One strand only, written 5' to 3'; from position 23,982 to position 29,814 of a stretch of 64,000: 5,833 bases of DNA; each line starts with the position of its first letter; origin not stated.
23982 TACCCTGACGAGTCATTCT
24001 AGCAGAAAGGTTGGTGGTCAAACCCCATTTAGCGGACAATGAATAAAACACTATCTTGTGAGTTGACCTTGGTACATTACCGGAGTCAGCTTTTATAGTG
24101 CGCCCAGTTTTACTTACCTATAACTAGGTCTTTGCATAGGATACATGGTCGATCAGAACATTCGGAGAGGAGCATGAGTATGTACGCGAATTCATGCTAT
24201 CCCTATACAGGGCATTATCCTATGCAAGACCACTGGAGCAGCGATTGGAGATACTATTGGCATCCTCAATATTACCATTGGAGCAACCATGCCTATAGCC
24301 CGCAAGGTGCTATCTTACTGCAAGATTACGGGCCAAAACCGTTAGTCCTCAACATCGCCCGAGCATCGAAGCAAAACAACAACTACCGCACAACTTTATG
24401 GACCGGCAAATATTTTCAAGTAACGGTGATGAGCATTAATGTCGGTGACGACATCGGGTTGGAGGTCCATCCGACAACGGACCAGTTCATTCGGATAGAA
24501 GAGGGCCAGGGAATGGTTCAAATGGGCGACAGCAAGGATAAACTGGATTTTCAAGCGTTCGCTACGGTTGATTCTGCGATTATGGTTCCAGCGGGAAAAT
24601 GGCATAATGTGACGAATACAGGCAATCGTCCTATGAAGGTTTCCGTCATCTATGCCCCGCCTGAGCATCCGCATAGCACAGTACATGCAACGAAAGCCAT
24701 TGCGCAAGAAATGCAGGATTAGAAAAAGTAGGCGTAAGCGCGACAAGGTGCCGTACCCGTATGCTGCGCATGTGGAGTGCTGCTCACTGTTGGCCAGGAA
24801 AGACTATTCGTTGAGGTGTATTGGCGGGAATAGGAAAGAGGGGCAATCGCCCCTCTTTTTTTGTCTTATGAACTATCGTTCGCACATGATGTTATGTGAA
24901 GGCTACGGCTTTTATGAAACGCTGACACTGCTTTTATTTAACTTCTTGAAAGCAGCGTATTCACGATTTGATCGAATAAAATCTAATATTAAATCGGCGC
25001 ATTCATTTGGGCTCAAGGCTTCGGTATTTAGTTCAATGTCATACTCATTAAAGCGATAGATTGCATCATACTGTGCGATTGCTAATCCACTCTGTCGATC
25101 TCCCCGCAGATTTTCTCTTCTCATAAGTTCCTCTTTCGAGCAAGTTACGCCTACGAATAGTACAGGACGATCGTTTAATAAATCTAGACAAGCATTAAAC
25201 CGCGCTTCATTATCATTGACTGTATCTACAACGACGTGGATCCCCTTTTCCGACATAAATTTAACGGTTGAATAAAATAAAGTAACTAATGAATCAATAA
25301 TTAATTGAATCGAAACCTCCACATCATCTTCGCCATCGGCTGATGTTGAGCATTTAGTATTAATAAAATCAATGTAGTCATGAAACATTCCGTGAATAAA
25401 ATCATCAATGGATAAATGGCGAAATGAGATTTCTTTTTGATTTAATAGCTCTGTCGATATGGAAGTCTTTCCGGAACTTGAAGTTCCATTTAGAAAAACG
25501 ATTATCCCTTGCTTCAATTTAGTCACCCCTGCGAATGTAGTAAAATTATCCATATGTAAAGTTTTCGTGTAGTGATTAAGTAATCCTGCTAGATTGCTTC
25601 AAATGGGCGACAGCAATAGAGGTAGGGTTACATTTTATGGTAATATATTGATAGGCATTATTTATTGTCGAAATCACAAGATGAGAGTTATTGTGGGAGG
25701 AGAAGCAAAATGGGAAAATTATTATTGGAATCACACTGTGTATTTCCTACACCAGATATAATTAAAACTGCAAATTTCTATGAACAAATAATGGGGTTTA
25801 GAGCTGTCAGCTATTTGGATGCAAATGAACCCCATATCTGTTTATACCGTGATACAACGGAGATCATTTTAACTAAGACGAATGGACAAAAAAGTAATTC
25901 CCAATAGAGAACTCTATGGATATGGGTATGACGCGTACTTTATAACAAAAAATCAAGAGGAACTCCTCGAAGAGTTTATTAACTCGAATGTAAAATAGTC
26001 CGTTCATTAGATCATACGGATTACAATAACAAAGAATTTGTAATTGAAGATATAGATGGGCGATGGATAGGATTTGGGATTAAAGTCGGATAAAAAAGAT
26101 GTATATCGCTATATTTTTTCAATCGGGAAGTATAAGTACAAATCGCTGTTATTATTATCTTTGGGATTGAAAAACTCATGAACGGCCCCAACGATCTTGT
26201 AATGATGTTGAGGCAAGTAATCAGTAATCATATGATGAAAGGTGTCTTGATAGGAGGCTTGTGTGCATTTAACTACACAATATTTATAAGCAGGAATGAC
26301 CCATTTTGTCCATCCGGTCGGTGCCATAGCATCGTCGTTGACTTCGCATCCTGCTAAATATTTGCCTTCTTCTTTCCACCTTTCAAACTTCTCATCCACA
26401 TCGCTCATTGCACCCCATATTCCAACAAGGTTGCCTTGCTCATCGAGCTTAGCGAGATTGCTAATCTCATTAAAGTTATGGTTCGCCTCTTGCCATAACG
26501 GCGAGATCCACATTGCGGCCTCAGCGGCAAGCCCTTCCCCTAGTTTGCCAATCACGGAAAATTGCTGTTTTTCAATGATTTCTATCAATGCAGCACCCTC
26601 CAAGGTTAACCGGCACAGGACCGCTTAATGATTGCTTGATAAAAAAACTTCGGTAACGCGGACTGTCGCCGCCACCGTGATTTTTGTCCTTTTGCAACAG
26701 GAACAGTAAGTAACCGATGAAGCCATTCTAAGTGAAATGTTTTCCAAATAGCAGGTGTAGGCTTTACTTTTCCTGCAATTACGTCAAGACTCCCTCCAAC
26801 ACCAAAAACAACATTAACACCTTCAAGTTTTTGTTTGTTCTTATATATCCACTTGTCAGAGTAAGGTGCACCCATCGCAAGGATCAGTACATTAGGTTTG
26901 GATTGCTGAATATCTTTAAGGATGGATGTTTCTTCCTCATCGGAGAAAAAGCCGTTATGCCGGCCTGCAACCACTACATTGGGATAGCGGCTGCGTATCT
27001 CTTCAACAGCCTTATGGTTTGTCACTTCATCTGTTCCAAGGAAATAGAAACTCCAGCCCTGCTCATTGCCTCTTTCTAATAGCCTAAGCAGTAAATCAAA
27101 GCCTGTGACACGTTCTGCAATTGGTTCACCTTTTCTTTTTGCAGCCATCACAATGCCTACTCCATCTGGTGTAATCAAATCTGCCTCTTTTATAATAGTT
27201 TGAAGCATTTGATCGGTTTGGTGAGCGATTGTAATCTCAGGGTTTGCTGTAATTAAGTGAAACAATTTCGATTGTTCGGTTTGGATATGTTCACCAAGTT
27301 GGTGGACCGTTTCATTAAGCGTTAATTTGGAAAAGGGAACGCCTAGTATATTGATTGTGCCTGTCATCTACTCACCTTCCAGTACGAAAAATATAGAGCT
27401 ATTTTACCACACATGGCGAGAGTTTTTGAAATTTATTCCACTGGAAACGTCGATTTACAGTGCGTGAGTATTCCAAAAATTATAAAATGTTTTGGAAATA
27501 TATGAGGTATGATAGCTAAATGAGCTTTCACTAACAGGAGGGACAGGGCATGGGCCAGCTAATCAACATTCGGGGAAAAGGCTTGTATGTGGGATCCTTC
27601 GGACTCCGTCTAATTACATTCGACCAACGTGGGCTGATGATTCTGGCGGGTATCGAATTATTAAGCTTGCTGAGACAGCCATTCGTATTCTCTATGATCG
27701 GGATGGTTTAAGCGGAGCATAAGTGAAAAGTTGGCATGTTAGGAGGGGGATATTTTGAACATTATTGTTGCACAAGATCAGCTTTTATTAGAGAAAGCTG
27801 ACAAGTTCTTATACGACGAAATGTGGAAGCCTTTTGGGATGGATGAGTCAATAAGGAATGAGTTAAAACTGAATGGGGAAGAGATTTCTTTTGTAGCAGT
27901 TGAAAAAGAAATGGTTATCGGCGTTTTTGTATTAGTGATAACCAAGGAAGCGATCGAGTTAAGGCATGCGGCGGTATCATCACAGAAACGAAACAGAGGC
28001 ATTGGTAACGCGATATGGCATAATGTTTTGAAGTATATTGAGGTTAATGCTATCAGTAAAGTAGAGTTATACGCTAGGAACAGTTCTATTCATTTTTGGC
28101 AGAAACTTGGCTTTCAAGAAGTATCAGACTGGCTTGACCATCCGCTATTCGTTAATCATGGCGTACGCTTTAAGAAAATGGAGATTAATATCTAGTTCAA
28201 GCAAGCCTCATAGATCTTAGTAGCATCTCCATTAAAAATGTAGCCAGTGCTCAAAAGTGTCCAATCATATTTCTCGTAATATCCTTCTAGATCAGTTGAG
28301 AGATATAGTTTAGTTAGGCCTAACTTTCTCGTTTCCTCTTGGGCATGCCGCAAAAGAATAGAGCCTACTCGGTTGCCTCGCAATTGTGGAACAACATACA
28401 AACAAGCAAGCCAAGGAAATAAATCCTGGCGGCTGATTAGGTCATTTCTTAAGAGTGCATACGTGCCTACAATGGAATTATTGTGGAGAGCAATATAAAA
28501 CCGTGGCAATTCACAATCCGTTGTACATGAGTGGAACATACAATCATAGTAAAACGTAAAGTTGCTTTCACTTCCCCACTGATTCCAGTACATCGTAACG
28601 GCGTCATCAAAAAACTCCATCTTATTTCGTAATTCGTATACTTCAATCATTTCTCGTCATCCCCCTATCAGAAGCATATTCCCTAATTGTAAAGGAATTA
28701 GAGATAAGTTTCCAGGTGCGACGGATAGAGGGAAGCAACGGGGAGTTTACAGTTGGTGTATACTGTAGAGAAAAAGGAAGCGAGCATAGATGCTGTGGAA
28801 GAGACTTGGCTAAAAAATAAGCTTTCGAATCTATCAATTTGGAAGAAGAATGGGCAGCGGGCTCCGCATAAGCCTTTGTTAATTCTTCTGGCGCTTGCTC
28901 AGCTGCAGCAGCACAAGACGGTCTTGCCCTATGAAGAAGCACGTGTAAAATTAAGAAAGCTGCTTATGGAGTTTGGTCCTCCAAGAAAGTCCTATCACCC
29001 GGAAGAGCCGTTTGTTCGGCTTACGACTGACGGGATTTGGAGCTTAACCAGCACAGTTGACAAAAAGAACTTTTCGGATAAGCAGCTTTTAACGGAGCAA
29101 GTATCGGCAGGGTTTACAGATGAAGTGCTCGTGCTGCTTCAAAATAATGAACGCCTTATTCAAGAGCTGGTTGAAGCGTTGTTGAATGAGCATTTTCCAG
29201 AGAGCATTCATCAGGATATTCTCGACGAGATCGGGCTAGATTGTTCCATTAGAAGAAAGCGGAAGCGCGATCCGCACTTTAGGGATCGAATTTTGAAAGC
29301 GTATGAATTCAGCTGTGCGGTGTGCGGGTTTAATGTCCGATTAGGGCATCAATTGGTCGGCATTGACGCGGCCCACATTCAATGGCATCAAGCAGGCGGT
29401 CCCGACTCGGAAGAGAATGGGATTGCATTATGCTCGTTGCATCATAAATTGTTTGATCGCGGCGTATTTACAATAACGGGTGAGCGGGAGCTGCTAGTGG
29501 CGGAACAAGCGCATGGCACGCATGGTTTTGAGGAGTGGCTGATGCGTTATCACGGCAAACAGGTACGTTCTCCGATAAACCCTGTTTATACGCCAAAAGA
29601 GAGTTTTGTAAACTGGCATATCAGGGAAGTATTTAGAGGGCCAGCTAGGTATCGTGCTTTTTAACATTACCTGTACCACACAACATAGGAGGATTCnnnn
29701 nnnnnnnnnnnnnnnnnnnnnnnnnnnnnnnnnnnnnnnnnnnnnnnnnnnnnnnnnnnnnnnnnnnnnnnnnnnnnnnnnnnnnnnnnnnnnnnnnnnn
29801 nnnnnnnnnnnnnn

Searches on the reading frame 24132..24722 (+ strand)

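Call 12: search_protein_families(library=pfam, proteins=[window:24132-24722:+], max_evalue=0.0001)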
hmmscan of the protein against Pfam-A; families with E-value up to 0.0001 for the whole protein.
window:24132-24722:+ (196 aa): 1 family
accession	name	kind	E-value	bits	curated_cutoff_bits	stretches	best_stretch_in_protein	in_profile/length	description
PF07883.17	Cupin_2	-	1.1e-10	41.5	27.2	1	99-174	2-70/70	Cupin domain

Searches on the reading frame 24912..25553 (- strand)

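Call 12: search_protein_families(library=pfam, proteins=[window:24912-25553:-], max_evalue=0.0001)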
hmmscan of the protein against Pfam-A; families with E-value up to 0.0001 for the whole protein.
window:24912-25553:- (213 aa): 3 families
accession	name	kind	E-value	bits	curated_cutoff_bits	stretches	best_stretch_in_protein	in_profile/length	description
PF07931.18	CPT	-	5.7e-37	127.6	22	1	17-192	2-170/172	Chloramphenicol phosphotransferase-like protein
PF13238.12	AAA_18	-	2.9e-07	31.4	29.4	1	19-154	1-115/128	AAA domain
PF13671.12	AAA_33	-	1.1e-05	26.2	27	1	19-153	2-121/143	AAA domain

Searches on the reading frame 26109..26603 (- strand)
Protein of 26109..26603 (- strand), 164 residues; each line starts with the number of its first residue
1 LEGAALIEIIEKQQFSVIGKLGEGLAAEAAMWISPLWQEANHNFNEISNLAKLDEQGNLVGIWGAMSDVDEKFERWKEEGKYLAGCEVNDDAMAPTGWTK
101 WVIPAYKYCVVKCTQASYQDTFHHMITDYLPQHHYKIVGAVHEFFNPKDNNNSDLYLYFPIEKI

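Call 17: search_protein_families(library=pfam, proteins=[window:26109-26603:-], max_evalue=0.0001)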
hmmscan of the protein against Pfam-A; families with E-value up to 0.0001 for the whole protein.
window:26109-26603:- (164 aa): 2 families
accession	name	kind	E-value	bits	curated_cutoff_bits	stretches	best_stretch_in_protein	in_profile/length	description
PF14526.11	Cass2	-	1.1e-13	52.1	27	1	8-161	1-150/150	Integron-associated effector binding protein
PF06445.20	GyrI-like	-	5e-09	37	26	1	7-161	3-154/155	GyrI-like small molecule binding domain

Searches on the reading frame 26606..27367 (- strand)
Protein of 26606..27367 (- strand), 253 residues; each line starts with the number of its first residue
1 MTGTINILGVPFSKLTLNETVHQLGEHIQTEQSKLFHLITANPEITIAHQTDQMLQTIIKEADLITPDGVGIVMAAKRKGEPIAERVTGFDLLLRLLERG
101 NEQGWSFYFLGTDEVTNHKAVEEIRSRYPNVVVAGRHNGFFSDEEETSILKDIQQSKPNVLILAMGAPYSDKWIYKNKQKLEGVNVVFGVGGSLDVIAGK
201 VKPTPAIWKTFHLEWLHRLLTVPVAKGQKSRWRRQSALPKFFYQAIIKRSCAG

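Call 17: search_protein_families(library=pfam, proteins=[window:26606-27367:-], max_evalue=0.0001)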
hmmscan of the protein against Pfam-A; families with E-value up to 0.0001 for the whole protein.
window:26606-27367:- (253 aa): 1 family
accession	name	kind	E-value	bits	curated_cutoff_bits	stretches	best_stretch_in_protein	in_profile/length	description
PF03808.19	Glyco_tran_WecG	-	3.6e-54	183.5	27.4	1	62-223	1-161/168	Glycosyl transferase WecG/TagA/CpsF family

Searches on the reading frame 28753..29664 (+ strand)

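Call 17: search_protein_families(library=pfam, proteins=[window:28753-29664:+], max_evalue=0.0001)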
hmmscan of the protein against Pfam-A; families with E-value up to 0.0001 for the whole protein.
window:28753-29664:+ (303 aa): 1 family
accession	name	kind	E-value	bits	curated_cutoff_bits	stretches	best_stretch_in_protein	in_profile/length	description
PF13391.12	HNH_2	-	4.1e-12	46.2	21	1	188-241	1-65/66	HNH endonuclease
